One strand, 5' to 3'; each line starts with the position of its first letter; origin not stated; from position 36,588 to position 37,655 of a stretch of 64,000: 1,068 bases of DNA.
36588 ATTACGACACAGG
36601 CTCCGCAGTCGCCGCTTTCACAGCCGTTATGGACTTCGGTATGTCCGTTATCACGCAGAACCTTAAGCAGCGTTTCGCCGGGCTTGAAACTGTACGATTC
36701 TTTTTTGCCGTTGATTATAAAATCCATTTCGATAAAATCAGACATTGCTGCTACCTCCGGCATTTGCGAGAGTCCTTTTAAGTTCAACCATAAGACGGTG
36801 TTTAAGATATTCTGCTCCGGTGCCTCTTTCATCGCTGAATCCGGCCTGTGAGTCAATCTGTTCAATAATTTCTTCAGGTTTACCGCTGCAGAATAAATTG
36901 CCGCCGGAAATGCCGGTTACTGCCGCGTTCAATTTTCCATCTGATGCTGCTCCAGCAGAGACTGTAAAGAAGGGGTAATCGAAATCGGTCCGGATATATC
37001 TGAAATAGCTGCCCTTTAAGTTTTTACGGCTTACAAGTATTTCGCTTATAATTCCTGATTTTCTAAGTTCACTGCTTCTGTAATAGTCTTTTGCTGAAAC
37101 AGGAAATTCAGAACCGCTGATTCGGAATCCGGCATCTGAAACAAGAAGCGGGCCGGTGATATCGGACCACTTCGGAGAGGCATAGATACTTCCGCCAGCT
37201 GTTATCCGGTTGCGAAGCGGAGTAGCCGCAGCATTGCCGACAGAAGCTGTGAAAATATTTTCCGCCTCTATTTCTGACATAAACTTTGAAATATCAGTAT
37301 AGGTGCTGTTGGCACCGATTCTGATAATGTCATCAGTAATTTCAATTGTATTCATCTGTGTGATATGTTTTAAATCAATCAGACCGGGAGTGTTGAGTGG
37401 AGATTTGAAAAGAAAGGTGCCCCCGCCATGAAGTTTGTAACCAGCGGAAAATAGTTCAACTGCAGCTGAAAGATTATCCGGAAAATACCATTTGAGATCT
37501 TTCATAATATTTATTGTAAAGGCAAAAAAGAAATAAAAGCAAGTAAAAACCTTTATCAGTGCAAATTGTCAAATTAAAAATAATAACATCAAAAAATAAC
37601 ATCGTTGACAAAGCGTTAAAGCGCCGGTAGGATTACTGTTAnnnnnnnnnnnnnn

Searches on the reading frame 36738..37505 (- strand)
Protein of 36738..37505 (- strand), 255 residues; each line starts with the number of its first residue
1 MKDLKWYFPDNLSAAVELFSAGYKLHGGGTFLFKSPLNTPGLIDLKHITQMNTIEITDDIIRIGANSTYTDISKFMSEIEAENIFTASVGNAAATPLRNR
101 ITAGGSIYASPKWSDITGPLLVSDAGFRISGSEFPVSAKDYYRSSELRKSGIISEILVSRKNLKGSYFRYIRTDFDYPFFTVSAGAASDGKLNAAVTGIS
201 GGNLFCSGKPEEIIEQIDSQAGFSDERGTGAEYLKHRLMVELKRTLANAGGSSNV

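Call 6: search_protein_families(library=pfam, proteins=[window:36738-37505:-], max_evalue=0.01)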
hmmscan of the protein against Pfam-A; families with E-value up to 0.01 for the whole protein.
window:36738-37505:- (255 aa): 1 family
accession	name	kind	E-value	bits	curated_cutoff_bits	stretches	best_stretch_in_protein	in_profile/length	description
PF00941.27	FAD_binding_5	-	1.9e-18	67.3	27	1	4-158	3-167/170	FAD binding domain in molybdopterin dehydrogenase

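Call 7: search_protein_families(library=ncbifam, proteins=[window:36738-37505:-], max_evalue=1)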
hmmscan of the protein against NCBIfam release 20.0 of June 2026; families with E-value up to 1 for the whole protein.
window:36738-37505:- (255 aa): 7 families
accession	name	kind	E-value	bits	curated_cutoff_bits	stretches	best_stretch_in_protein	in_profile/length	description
NF041019.1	glyceraldDH_beta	equivalog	3.8e-11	42.7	350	1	4-184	6-198/280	glyceraldehyde dehydrogenase subunit beta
NF007427.0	PRK09971.1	equivalog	8.5e-09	35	287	1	35-172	42-189/292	xanthine dehydrogenase FAD-binding subunit XdhB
NF043083.1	XdhB_XDHase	equivalog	1e-08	34.6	310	1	39-171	46-184/289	xanthine dehydrogenase subunit XdhB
TIGR02963.1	xanthine_xdhA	equivalog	5.4e-08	31.9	467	1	39-132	234-325/468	xanthine dehydrogenase small subunit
TIGR03199.1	pucC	equivalog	2.3e-07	30.4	306.05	1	41-161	40-159/264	xanthine dehydrogenase subunit C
TIGR03195.1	4hydrxCoA_B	equivalog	0.0007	18.8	404.55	1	3-106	4-113/321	4-hydroxybenzoyl-CoA reductase subunit beta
NF002512.0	PRK01903.2-3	equivalog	0.1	12.5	231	1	147-171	20-44/146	ribonuclease P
